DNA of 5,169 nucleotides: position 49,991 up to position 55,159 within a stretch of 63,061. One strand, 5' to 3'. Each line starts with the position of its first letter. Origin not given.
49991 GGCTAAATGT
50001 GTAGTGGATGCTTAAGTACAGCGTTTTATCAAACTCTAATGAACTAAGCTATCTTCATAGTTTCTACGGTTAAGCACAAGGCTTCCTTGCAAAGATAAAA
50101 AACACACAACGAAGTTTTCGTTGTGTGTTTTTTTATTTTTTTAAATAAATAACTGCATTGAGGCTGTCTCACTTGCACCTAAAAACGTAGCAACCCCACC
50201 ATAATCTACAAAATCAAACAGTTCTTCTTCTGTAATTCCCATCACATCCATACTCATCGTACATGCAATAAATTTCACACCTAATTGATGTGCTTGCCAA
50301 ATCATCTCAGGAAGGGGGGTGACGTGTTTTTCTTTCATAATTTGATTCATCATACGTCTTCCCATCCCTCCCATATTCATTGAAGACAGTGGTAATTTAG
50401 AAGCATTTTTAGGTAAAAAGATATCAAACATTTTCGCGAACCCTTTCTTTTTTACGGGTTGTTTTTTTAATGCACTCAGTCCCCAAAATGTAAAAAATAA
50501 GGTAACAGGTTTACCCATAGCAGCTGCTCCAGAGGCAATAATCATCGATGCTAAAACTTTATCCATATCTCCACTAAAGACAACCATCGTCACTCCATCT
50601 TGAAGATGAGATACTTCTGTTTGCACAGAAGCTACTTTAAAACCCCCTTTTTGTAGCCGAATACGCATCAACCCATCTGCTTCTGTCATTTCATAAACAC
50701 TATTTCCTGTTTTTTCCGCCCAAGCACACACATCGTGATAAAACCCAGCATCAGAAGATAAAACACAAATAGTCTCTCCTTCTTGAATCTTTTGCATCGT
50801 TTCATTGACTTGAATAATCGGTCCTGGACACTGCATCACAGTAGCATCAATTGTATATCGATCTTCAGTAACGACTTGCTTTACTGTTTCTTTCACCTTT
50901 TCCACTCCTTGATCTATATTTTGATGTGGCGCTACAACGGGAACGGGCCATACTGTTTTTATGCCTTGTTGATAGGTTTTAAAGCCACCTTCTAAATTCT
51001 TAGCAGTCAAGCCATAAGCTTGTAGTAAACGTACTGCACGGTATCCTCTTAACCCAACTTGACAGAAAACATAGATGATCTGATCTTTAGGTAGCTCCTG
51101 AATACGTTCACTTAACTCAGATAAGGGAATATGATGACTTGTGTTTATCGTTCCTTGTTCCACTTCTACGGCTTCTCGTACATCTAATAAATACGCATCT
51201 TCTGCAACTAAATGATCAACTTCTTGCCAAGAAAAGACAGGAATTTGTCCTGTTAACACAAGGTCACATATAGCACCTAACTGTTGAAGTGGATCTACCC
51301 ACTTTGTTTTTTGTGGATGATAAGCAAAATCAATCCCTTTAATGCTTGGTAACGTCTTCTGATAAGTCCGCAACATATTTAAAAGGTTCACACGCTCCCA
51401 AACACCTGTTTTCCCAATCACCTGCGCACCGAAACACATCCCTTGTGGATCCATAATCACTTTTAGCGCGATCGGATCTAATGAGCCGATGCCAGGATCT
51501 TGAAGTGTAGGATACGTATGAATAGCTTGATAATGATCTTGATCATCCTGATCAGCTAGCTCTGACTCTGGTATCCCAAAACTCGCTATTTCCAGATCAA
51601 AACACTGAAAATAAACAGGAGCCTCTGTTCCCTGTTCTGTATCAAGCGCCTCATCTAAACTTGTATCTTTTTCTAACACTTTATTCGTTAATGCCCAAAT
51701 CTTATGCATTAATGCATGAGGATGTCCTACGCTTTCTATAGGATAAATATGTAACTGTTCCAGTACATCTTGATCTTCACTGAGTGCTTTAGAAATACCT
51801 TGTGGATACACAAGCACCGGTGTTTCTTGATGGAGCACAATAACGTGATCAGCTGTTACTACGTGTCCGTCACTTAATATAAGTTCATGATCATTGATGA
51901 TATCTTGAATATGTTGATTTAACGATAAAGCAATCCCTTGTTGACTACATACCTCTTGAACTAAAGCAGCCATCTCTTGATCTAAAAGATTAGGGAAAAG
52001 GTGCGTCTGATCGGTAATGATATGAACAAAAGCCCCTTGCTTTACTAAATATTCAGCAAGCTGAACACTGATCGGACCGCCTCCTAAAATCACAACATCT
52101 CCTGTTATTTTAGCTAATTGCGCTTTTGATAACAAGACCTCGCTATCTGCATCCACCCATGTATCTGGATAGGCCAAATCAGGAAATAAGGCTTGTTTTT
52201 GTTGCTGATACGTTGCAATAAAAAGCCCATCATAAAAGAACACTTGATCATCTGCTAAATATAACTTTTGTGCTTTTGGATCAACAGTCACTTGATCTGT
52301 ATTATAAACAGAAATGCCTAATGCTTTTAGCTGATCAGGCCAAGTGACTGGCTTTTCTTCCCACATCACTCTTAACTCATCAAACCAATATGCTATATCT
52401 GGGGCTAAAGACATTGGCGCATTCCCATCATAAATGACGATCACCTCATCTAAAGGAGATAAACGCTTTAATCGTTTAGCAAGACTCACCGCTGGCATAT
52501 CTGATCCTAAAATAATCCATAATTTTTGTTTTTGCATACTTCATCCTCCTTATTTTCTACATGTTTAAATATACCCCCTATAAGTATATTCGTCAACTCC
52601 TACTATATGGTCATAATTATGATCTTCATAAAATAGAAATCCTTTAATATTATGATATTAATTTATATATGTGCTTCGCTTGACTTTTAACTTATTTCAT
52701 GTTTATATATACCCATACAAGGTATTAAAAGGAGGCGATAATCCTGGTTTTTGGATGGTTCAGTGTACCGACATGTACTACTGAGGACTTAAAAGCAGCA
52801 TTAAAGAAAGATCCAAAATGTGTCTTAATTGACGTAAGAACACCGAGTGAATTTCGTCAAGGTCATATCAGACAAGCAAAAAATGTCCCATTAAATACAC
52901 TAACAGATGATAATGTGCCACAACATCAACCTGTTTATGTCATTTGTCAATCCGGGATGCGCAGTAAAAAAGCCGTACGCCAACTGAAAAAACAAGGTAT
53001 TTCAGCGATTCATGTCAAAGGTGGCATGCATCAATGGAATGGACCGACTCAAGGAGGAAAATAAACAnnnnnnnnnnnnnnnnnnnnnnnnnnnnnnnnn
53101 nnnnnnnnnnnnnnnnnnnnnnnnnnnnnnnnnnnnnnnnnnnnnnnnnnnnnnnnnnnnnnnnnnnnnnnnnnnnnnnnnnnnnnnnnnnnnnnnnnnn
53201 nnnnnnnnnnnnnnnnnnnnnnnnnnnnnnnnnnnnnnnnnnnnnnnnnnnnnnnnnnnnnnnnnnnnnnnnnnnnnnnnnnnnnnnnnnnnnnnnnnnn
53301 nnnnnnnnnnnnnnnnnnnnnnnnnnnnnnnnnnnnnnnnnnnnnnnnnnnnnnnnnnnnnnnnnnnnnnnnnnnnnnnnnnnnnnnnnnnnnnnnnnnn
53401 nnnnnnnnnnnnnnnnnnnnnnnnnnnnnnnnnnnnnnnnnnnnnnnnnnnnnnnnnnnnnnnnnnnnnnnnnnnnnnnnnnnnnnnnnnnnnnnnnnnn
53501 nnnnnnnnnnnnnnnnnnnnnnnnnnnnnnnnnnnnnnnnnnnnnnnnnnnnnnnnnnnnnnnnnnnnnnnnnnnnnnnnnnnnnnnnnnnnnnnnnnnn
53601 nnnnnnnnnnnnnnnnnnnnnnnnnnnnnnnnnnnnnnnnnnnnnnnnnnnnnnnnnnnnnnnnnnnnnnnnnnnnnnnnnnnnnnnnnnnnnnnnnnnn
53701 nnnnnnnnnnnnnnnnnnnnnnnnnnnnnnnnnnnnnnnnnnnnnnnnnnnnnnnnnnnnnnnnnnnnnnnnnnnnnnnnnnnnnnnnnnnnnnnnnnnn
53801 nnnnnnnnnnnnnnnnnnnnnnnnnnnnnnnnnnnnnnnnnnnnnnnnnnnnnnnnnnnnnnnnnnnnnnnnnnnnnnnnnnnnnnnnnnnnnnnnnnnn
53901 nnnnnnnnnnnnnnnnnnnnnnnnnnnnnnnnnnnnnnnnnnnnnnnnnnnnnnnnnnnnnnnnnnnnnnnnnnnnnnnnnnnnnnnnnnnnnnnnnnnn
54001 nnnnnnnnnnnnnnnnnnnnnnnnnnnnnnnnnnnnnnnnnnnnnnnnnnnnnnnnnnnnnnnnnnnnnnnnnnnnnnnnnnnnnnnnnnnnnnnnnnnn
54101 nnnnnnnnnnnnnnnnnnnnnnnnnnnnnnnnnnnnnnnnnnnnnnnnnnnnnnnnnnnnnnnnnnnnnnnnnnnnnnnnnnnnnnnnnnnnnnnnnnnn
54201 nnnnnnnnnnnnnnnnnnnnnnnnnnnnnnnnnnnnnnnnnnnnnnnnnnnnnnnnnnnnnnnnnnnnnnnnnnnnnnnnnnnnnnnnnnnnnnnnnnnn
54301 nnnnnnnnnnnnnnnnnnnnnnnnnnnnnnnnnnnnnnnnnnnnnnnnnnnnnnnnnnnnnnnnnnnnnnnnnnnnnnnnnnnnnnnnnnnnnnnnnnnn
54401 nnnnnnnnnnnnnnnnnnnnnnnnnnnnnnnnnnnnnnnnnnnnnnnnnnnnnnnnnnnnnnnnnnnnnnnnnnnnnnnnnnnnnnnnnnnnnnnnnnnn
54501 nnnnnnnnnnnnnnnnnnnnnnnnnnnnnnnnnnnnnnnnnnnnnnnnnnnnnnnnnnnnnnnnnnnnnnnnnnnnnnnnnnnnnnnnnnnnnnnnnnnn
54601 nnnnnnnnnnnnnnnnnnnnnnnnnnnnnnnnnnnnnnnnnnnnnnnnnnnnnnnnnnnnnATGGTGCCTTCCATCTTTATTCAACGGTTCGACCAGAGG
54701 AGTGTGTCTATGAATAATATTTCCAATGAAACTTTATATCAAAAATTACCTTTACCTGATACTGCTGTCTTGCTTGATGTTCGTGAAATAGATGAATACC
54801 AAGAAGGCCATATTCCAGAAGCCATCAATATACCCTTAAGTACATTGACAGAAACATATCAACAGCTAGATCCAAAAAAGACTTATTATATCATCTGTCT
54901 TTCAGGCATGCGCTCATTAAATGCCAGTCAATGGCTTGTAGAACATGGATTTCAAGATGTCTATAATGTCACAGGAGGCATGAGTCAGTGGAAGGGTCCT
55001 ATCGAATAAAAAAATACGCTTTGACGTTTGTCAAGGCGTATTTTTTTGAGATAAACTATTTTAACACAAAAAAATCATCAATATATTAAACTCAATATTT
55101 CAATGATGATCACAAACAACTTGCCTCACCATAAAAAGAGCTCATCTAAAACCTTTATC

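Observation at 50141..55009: Divergent persulfide/reactive-sulfur locus whose largest protein fuses a CstA-like Rhd-TusA-DsrE relay to an apparently dead CoADR-like domain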

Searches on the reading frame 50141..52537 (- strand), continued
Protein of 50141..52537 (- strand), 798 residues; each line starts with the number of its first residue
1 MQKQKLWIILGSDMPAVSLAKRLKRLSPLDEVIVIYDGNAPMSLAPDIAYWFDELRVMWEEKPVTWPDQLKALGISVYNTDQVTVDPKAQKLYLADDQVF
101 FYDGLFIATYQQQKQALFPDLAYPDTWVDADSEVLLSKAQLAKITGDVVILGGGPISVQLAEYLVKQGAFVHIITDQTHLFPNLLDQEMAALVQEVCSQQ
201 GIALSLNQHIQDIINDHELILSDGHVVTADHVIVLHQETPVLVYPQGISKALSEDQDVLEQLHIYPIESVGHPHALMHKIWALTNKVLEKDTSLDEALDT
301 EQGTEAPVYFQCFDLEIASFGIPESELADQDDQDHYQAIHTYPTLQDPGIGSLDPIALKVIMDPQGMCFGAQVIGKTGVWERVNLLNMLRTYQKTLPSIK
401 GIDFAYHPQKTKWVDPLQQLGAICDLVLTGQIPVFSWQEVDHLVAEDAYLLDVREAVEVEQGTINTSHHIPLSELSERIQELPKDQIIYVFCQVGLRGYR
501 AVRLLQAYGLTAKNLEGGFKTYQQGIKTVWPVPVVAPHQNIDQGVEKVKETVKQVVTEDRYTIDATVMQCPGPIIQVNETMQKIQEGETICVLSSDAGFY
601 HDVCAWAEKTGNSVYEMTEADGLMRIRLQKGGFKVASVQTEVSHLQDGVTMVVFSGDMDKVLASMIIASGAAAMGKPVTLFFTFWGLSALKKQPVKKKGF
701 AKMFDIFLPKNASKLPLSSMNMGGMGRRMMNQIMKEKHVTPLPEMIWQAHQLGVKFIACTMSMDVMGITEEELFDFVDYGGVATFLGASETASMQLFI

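Call 59: find_encoding_contigs(protein=P0006, flank=5000, max_places=1)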
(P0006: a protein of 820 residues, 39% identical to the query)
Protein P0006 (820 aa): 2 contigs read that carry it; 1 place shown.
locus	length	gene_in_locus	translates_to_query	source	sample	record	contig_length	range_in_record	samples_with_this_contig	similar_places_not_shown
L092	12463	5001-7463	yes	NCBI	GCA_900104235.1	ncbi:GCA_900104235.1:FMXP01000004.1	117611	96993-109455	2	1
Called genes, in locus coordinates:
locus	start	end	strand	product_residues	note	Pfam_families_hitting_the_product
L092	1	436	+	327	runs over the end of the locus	PF13651:EcoRI_methylase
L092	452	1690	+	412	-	PF03235:GmrSD_N, PF01844:HNH, PF14279:HNH_5 (weak)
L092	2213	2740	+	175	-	PF08002:DUF1697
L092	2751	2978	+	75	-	-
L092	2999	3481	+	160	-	-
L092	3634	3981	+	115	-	PF02579:Nitro_FeMo-Co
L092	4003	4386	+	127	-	PF03061:4HBT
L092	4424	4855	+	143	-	PF01641:SelR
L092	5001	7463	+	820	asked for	PF07992:Pyr_redox_2, PF13738:Pyr_redox_3 (weak), PF00070:Pyr_redox, PF02852:Pyr_redox_dim, PF00581:Rhodanese, PF01206:TusA, PF13686:DrsE_2, PF02635:DsrE (weak)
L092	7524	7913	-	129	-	PF00903:Glyoxalase, PF13669:Glyoxalase_4, PF18029:Glyoxalase_6 (weak)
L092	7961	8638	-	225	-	PF00881:Nitroreductase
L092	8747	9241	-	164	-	-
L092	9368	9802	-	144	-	PF12802:MarR_2, PF01047:MarR (faint), PF13412:HTH_24 (faint)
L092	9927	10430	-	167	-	PF00293:NUDIX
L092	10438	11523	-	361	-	PF01321:Creatinase_N, PF00557:Peptidase_M24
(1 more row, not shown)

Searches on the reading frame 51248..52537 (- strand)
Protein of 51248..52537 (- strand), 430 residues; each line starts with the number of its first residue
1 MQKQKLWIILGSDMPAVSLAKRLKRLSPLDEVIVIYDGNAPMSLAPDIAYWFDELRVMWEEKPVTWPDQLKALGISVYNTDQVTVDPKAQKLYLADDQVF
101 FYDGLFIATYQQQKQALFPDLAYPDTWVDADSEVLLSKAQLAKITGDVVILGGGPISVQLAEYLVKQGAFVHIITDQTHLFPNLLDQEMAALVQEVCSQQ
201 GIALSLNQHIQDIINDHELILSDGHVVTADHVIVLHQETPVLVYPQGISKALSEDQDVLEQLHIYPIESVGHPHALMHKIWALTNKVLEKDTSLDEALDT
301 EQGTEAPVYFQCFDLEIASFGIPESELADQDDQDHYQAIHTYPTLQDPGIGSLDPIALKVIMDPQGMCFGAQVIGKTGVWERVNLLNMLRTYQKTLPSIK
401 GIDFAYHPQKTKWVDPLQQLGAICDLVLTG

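Call 30: search_protein_representatives(protein=window:51248-52537:-)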
Query: 430 residues. Proteins with E-value up to 0.001 (for the whole library): 804; up to 1e-10: 30; up to 1e-30: 1. The best 150 are listed.
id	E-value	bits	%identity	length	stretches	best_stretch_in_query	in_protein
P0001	1.3e-274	927.4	95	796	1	1-430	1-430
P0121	2.0e-19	86.6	27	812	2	8-242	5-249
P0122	6.6e-19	85.0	29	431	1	64-418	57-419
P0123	5.3e-16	75.4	26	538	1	8-430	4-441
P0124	6.7e-16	75.1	25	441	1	68-421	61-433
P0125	8.4e-16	74.7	26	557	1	4-424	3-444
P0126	1.7e-15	73.7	28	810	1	9-424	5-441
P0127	4.3e-14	69.1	27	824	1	5-430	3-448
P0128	5.0e-13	65.6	28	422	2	146-240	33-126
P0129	5.4e-13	65.5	27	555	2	8-224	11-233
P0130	8.4e-13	64.8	25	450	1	8-423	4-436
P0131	1.0e-12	64.6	26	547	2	8-231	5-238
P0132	1.9e-12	63.7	34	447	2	146-228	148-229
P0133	3.5e-12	62.8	27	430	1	7-240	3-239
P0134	5.7e-12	62.1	25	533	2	8-251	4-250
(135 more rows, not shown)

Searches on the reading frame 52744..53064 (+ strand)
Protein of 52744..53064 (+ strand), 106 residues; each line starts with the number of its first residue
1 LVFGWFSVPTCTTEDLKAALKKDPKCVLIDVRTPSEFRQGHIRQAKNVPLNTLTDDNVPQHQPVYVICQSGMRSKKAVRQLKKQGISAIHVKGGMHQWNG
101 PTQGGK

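Call 7: search_protein_families(library=ncbifam, proteins=[window:52744-53064:+], max_evalue=0.001)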
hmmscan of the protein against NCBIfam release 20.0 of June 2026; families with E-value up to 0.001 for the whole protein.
window:52744-53064:+ (106 aa): 17 families
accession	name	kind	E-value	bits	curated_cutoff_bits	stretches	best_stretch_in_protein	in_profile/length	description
NF006444.0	PRK08762.1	equivalog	6.9e-14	51.3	449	1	9-99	15-108/387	molybdopterin-synthase adenylyltransferase MoeB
NF005902.0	PRK07878.1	equivalog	3.6e-13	49.2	647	1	10-99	288-382/392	adenylyltransferase/sulfurtransferase MoeZ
NF005646.0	PRK07411.1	equivalog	3e-12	46.3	633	1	8-99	281-380/390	molybdopterin-synthase adenylyltransferase MoeB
NF045521.1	rhoda_near_glyco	subfamily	6e-11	42.3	145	1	7-99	16-109/144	rhodanese homology domain-containing protein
NF001195.0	PRK00162.1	equivalog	8.2e-11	42.2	102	1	19-99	14-97/108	thiosulfate sulfurtransferase GlpE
NF008750.0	PRK11784.1-2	equivalog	8.6e-11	41.5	241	1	19-50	10-40/346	tRNA 2-selenouridine(34) synthase MnmH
TIGR03167.1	tRNA_sel_U_synt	equivalog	2.5e-09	37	219.75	1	27-50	4-27/311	tRNA 2-selenouridine(34) synthase MnmH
NF007627.0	PRK10287.1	equivalog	2.9e-08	33.9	102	1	28-100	23-99/104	thiosulfate sulfurtransferase PspE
NF041203.1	rhodanese_LYCAU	equivalog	3.4e-07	30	115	1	7-99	19-117/126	rhodanese-related (seleno)protein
NF001133.1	PRK00142.1-1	equivalog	4e-07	29.8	170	1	14-98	111-203/229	oxygen-dependent tRNA uridine(34) hydroxylase TrhO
NF008751.0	PRK11784.1-3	equivalog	5e-07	29.3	361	1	26-51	18-43/367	tRNA 2-selenouridine(34) synthase MnmH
TIGR02981.1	phageshock_pspE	exception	6.3e-07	29.6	126.3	1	28-99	21-96/101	thiosulfate sulfurtransferase PspE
NF008749.0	PRK11784.1-1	equivalog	7.1e-06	25.4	548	0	13-51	7-43/364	tRNA 2-selenouridine(34) synthase MnmH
NF008752.0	PRK11784.1-4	equivalog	1.1e-05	24.4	266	0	27-50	20-43/357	tRNA 2-selenouridine(34) synthase MnmH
NF033833.0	rhodan_ChrE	equivalog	9.2e-05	22.4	120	1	11-99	5-98/108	rhodanese family chromate resistance protein ChrE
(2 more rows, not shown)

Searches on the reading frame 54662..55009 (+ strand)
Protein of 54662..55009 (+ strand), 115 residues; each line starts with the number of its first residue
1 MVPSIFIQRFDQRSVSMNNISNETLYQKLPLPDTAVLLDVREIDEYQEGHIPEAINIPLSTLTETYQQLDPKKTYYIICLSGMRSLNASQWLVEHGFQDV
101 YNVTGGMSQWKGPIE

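Call 4: search_protein_families(library=pfam, proteins=[window:54662-55009:+], max_evalue=0.1)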
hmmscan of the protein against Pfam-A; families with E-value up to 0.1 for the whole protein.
window:54662-55009:+ (115 aa): 1 family
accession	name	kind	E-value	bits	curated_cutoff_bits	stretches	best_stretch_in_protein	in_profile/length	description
PF00581.25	Rhodanese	-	5.5e-22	78.6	22.2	1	24-111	4-100/102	Rhodanese-like domain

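Call 7: search_protein_families(library=ncbifam, proteins=[window:54662-55009:+], max_evalue=0.001)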
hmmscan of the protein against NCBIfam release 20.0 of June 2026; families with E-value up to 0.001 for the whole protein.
window:54662-55009:+ (115 aa): 18 families
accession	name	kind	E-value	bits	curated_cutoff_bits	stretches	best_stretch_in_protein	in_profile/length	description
NF006444.0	PRK08762.1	equivalog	3.3e-17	62.2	449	1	11-111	8-108/387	molybdopterin-synthase adenylyltransferase MoeB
NF001195.0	PRK00162.1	equivalog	1e-15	57.9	102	1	19-111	6-97/108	thiosulfate sulfurtransferase GlpE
NF045521.1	rhoda_near_glyco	subfamily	5.8e-14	52.1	145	1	15-111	15-109/144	rhodanese homology domain-containing protein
NF005902.0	PRK07878.1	equivalog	4.4e-10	39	647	1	14-112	283-383/392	adenylyltransferase/sulfurtransferase MoeZ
NF007627.0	PRK10287.1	equivalog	4.5e-10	39.7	102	1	24-109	10-96/104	thiosulfate sulfurtransferase PspE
NF001133.1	PRK00142.1-1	equivalog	5.4e-10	39.2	170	1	8-110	96-203/229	oxygen-dependent tRNA uridine(34) hydroxylase TrhO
TIGR02981.1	phageshock_pspE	exception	6.4e-10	39.2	126.3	1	24-109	8-94/101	thiosulfate sulfurtransferase PspE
NF041203.1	rhodanese_LYCAU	equivalog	7e-10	38.7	115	1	12-111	15-117/126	rhodanese-related (seleno)protein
NF005646.0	PRK07411.1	equivalog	1.1e-08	34.7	633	1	12-111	276-380/390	molybdopterin-synthase adenylyltransferase MoeB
TIGR04271.1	ThiI_C_thiazole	equivalog_domain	8.1e-08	32.3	70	1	31-100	23-96/101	thiazole biosynthesis protein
NF008750.0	PRK11784.1-2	equivalog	1.8e-07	30.6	241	1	32-60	13-41/346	tRNA 2-selenouridine(34) synthase MnmH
TIGR03167.1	tRNA_sel_U_synt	equivalog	3.1e-07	30.1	219.75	1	35-60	3-28/311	tRNA 2-selenouridine(34) synthase MnmH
NF045694.1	seleno_TsoB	exception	6.5e-06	24.5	805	1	20-111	46-150/572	rhodanese/DsbD fusion-like selenoprotein TsoB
NF008751.0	PRK11784.1-3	equivalog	1.2e-05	24.7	361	0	19-61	3-44/367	tRNA 2-selenouridine(34) synthase MnmH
NF008749.0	PRK11784.1-1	equivalog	7.7e-05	22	548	0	19-61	3-44/364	tRNA 2-selenouridine(34) synthase MnmH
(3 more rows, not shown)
